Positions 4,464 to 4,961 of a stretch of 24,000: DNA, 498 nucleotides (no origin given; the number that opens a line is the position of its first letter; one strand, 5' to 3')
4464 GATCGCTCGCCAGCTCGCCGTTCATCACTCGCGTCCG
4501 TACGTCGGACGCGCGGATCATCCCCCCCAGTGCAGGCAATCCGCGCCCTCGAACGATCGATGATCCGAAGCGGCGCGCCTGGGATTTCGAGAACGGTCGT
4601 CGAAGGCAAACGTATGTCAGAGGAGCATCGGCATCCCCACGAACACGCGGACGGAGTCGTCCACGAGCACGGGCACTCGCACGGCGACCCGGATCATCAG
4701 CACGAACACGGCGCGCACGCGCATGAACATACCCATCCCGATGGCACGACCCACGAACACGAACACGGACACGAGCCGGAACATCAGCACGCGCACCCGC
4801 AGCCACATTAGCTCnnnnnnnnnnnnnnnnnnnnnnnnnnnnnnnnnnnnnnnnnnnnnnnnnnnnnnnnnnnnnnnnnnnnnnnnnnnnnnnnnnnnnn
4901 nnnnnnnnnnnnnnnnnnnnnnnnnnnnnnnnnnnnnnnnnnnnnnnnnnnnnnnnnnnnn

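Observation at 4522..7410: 65-aa protein that is about 35% histidine, followed by an RHH regulator and a TonB-dependent receptor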

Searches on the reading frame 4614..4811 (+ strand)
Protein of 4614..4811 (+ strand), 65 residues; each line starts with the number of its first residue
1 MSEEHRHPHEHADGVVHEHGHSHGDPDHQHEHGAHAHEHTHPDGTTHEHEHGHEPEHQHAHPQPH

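Call 8: search_protein_families(library=pfam, proteins=[window:4614-4811:+], max_evalue=0.01)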
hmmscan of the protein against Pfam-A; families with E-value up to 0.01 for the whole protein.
window:4614-4811:+ (65 aa): 0 families

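Call 12: find_encoding_contigs(protein=window:4614-4811:+, flank=10000, max_places=10)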
Protein window:4614-4811:+ (65 aa): no gene with exactly this product is on record in the collection.

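Call 17: search_protein_families(library=ncbifam, proteins=[window:4614-4811:+], max_evalue=0.01)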
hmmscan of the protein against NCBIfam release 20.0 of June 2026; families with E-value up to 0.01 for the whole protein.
window:4614-4811:+ (65 aa): 0 families

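Call 47: find_homologous_proteins(query=A4, max_evalue=0.001)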
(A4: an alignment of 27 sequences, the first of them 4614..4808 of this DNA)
Query A4 (27 sequences) (65 aa, profile of the alignment): 29 proteins with E <= 0.001 among 8000 candidates.
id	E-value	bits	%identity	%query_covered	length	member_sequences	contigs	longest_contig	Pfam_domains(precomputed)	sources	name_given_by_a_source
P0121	3.3e-8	51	56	49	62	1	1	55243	-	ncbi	ncbi:MAG: hypothetical protein ABR591_01085 [Candidatus Velthaea sp.]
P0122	1.1e-7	50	66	49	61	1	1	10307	-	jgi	jgi:hydrogenase nickel incorporation protein HypB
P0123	1.5e-7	49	66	49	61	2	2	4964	-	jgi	jgi:hypothetical protein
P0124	3.0e-7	48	56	91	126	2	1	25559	-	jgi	jgi:hypothetical protein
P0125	9.3e-7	47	60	31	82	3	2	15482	-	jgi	jgi:hypothetical protein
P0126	2.8e-6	45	62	20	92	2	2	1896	-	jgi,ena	-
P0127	6.1e-6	44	58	18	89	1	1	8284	-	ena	-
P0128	1.1e-5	43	63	29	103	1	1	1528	-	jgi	jgi:hypothetical protein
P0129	2.4e-5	42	59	45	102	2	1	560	-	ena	-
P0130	5.6e-5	41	43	94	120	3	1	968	PF26551.1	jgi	jgi:hypothetical protein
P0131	8.1e-5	40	71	26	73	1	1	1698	-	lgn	-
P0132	9.5e-5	40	62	45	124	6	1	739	PF13744.13,PF12844.14,PF01381.29,PF13560.13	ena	-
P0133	1.0e-4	40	69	20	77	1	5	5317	-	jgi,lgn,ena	jgi:hypothetical protein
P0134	1.7e-4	39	54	63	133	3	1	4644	PF26551.1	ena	-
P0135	1.9e-4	39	63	25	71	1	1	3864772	-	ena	-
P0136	2.2e-4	39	64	43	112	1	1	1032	PF01381.29,PF13560.13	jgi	jgi:transcriptional regulator with XRE-family HTH domain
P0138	2.9e-4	39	62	45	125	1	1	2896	PF26551.1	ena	-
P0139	3.8e-4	38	66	45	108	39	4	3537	PF13744.13,PF12844.14,PF01381.29,PF13560.13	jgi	jgi:transcriptional regulator with XRE-family HTH domain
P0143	5.0e-4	38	68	38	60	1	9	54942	-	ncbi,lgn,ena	-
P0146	7.1e-4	37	64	43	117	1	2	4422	PF13744.13,PF01381.29,PF04545.23,PF13560.13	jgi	jgi:transcriptional regulator with XRE-family HTH domain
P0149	9.4e-4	37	71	43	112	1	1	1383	PF13744.13,PF12844.14,PF01381.29,PF13560.13,PF13443.13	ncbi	-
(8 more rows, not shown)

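Call 49: search_protein_families(library=pfam, proteins=[P0130, P0134, P0138, P0139, P0136, P0124, P0135, P0143], max_evalue=0.01)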
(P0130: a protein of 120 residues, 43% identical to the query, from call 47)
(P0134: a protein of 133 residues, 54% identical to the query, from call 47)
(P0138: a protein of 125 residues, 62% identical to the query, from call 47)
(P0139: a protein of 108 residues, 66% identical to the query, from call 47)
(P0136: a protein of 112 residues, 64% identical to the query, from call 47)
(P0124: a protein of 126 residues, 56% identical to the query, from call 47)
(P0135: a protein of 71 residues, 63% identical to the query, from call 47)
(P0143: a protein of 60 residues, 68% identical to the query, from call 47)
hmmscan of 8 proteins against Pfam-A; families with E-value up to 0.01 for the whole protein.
P0130 (120 aa): 0 families

P0134 (133 aa): 1 family
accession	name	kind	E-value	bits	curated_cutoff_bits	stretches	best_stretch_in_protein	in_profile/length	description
PF20869.2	FAM186A_PQQAQ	-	0.0016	18.5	45.7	0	13-49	4-40/42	FAM186A, PQQAQ repeat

P0138 (125 aa): 0 families

P0139 (108 aa): 8 families
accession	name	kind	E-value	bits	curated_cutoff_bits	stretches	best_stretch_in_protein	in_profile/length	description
PF01381.28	HTH_3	-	3.6e-13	49.8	23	1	23-73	3-53/55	Helix-turn-helix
PF13560.12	HTH_31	-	1.6e-12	47.9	27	1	19-71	4-57/64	Helix-turn-helix domain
PF12844.13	HTH_19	-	3.4e-06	27.3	30.2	1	20-69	3-52/64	Helix-turn-helix domain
PF13744.12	HTH_37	-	4.2e-06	26.9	27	1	17-75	19-78/80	Helix-turn-helix domain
PF13443.12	HTH_26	-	3.5e-05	24.4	22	1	21-72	2-54/63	Cro/C1-type HTH DNA-binding domain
PF04545.22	Sigma70_r4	-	0.00013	21.8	24.1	1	19-51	10-42/50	Sigma-70, region 4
PF07022.19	Phage_CI_repr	-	0.0054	17.5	22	1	31-74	14-56/65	Bacteriophage CI repressor helix-turn-helix domain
PF05269.17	Phage_CII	-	0.0066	17.1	21.3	1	30-70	24-62/91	Bacteriophage CII protein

P0136 (112 aa): 8 families
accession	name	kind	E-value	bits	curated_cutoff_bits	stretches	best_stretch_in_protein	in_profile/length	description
PF01381.28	HTH_3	-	1.5e-13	51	23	1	24-75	2-53/55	Helix-turn-helix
PF13560.12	HTH_31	-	1.3e-11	45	27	1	23-72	6-56/64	Helix-turn-helix domain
PF04545.22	Sigma70_r4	-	3.2e-05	23.8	24.1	1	21-53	10-42/50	Sigma-70, region 4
PF12844.13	HTH_19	-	5.8e-05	23.4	30.2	1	21-71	2-52/64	Helix-turn-helix domain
PF13744.12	HTH_37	-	6.2e-05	23.2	27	1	10-77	10-78/80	Helix-turn-helix domain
PF13443.12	HTH_26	-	0.00022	21.8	22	1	22-71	1-51/63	Cro/C1-type HTH DNA-binding domain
PF13412.12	HTH_24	-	0.00082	19.3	21.9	1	23-50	9-36/48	Winged helix-turn-helix DNA-binding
PF13413.12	HTH_25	-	0.0066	16.7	24.6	1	23-55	2-34/62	Helix-turn-helix domain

P0124 (126 aa): 0 families

P0135 (71 aa): 0 families

P0143 (60 aa): 0 families

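Call 50: find_encoding_contigs(protein=P0146, flank=5000, max_places=3)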
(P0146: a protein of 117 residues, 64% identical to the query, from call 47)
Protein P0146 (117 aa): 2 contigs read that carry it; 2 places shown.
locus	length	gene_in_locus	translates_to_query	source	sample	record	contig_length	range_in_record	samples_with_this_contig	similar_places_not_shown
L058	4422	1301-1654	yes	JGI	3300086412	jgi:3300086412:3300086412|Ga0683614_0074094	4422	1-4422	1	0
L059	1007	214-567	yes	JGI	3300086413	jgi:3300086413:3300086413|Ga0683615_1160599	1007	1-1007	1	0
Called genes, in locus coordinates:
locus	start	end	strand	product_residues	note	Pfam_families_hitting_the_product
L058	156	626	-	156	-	-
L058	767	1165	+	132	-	-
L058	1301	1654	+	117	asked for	PF13744:HTH_37 (weak), PF04545:Sigma70_r4 (faint), PF13560:HTH_31, PF01381:HTH_3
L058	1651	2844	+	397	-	PF25971:CzcB_N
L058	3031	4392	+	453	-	PF00083:Sugar_tr, PF07690:MFS_1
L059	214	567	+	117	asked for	PF13744:HTH_37 (weak), PF04545:Sigma70_r4 (faint), PF13560:HTH_31, PF01381:HTH_3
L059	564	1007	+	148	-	?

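Call 51: find_encoding_contigs(protein=P0143, flank=6000, max_places=3)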
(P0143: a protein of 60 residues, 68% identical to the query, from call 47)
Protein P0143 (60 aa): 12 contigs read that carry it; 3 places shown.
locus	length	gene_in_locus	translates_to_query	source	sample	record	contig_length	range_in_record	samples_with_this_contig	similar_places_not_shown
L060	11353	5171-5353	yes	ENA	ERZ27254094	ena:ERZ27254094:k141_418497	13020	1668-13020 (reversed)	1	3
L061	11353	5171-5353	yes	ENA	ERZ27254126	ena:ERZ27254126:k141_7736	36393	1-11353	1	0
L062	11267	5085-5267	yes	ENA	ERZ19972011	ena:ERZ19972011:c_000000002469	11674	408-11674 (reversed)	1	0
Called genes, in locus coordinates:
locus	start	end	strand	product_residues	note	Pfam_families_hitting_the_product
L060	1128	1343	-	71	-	-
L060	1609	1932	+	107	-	-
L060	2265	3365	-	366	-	PF03824:NicO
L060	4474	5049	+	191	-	-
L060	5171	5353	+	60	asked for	-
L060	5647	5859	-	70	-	-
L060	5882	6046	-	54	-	-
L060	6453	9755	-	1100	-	PF00873:ACR_tran, PF03176:MMPL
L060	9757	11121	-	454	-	PF25917:BSH_RND, PF25954:Beta-barrel_RND_2, PF25989:YknX_C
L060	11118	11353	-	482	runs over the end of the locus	PF02321:OEP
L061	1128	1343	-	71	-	-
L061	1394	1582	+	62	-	-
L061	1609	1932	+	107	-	-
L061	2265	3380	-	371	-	PF03824:NicO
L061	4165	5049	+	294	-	-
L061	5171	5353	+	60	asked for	-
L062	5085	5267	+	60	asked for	-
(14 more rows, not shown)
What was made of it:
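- In L060 the His gene follows a receptor gene (call 51).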

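Call 52: find_encoding_contigs(protein=P0135, flank=6000, max_places=2)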
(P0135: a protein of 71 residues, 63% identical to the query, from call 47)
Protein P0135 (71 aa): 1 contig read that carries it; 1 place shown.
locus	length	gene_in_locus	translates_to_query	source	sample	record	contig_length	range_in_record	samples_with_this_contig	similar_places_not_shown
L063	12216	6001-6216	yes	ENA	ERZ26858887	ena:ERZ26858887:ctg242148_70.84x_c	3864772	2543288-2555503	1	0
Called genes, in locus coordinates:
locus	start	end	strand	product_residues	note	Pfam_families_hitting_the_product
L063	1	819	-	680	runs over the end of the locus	PF00990:GGDEF, PF00563:EAL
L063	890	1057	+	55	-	-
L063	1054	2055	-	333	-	PF01068:DNA_ligase_A_M, PF04679:DNA_ligase_A_C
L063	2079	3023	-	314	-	PF21686:LigD_Prim-Pol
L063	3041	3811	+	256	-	PF03372:Exo_endo_phos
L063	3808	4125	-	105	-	PF20106:DUF6496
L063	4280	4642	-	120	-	-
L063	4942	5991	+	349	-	PF03824:NicO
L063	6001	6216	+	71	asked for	-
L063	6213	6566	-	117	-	-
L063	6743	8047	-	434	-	-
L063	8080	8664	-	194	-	PF14224:DUF4331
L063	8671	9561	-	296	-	PF14224:DUF4331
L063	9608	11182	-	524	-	PF03824:NicO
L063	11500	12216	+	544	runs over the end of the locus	-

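Call 80: find_related_loci(query=A4, collection=metagenome_contigs, flank=4000)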
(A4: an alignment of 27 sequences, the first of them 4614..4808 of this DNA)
Query A4 (65 aa) in metagenome_contigs; peptide patterns used: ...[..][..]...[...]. (x = any residue, [..] = any of these).
600 stretches matched a pattern (row limit reached: there are more); 3 encode a relative of the query (tblastn E <= 1e-3); 3 distinct loci.
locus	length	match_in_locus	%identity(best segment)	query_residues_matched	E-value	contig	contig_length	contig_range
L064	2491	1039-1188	58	1-45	2e-9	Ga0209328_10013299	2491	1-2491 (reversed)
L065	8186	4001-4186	61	3-61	1e-6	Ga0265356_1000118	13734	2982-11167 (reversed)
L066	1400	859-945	66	5-61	1e-6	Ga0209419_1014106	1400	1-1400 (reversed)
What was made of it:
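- Tried and rejected: It returned only 3 loci because the degenerate pattern saturated (call 80).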

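Call 87: list_cluster_members(proteins=[P0149, P0139, P0136, P0130, P0134, P0138, P0042, P0059, P0143, P0001])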
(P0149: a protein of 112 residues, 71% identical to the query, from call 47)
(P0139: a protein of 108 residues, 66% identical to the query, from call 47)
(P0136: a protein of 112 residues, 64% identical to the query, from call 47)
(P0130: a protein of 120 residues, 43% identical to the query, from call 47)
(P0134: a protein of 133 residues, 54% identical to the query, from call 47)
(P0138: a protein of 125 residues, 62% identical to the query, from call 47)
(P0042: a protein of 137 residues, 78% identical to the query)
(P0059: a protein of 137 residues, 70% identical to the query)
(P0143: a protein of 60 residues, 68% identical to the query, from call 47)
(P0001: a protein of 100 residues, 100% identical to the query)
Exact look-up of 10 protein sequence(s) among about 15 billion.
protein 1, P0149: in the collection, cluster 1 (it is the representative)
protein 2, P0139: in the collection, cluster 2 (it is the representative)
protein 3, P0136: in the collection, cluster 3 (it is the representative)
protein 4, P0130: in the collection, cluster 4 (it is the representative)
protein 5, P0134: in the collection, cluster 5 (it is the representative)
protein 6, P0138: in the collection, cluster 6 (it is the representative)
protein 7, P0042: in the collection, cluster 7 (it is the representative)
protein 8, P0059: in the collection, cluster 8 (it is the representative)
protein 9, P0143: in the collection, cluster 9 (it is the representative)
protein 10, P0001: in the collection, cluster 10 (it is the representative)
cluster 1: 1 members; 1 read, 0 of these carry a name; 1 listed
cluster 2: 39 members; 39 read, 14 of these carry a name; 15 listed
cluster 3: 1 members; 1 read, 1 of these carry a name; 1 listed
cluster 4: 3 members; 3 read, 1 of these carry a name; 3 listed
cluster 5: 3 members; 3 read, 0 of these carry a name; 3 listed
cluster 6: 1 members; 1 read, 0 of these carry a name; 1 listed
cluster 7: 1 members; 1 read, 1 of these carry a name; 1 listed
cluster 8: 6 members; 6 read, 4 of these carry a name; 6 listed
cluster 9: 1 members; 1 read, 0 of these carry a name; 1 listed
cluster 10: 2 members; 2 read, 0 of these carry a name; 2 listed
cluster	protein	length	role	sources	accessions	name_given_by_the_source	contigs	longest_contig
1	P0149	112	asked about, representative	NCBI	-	-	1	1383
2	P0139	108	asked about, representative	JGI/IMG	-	transcriptional regulator with XRE-family HTH domain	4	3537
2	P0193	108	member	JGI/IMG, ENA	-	transcriptional regulator with XRE-family HTH domain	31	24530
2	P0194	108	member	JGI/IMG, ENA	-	transcriptional regulator with XRE-family HTH domain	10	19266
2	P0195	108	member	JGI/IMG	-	transcriptional regulator with XRE-family HTH domain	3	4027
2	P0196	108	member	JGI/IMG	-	transcriptional regulator with XRE-family HTH domain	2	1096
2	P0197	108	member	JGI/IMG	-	transcriptional regulator with XRE-family HTH domain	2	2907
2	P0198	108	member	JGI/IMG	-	transcriptional regulator with XRE-family HTH domain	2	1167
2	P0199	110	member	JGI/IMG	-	transcriptional regulator with XRE-family HTH domain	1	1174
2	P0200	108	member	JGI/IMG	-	transcriptional regulator with XRE-family HTH domain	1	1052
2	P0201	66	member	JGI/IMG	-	hydrogenase nickel incorporation protein HypB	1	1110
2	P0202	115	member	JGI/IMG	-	transcriptional regulator with XRE-family HTH domain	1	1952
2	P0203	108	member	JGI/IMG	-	transcriptional regulator with XRE-family HTH domain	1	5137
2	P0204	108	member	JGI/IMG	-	transcriptional regulator with XRE-family HTH domain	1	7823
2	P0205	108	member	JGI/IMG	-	transcriptional regulator with XRE-family HTH domain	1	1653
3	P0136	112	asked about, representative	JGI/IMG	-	transcriptional regulator with XRE-family HTH domain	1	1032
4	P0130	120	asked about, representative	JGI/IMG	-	hypothetical protein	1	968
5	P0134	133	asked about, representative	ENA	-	-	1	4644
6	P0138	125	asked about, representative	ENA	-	-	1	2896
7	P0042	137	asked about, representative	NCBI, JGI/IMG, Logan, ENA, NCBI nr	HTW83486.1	MAG TPA: hypothetical protein VMD91_05380 [Candidatus Sulfotelmatobacter sp.] | hypothetical protein [Candidatus Sulfotelmatobacter sp.]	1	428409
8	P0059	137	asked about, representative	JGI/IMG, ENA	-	hypothetical protein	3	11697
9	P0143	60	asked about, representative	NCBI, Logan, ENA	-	-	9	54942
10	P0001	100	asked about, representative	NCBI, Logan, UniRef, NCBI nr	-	-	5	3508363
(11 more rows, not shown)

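Call 88: find_encoding_contigs(protein=P0193, flank=6000, max_places=4)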
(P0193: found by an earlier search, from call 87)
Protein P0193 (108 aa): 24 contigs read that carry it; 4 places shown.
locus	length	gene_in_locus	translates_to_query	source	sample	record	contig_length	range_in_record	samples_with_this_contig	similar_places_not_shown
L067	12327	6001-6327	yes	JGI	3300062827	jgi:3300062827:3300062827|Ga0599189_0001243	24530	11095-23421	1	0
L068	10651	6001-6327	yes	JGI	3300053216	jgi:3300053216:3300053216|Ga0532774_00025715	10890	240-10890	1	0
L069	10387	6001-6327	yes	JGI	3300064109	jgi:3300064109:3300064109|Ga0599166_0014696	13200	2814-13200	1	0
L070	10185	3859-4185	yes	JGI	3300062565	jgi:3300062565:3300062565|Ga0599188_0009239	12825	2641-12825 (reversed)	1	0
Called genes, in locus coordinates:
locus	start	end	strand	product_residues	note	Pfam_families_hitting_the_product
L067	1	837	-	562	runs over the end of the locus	PF00999:Na_H_Exchanger, PF02254:TrkA_N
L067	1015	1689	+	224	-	PF03352:Adenine_glyco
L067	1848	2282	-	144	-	PF00903:Glyoxalase, PF13669:Glyoxalase_4 (weak), PF22677:Ble-like_N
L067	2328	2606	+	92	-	-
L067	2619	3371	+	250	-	PF01904:DUF72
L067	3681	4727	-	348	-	PF02958:EcKL (weak)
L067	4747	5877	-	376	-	PF00296:Bac_luciferase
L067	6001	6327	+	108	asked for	PF13744:HTH_37 (weak), PF13560:HTH_31, PF01381:HTH_3, PF12844:HTH_19 (weak)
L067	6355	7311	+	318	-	PF01545:Cation_efflux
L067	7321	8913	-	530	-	PF08238:Sel1 (weak)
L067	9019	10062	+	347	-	PF00296:Bac_luciferase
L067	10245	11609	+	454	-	PF00083:Sugar_tr, PF07690:MFS_1, PF13347:MFS_2, PF00083:Sugar_tr, PF07690:MFS_1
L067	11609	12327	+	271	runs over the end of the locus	PF01738:DLH, PF12146:Hydrolase_4 (faint), PF00326:Peptidase_S9 (faint)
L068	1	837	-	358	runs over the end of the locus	?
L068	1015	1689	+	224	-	PF03352:Adenine_glyco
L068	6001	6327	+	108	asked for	PF13744:HTH_37 (weak), PF13560:HTH_31, PF01381:HTH_3, PF12844:HTH_19 (weak)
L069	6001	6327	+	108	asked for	PF13744:HTH_37 (weak), PF13560:HTH_31, PF01381:HTH_3, PF12844:HTH_19 (weak)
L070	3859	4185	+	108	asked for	PF13744:HTH_37 (weak), PF13560:HTH_31, PF01381:HTH_3, PF12844:HTH_19 (weak)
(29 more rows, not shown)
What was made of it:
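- The XRE fusions of the motif sit beside CDF/CzcB-type efflux genes, typical of Zn/Co/Cd (calls 50, 88).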
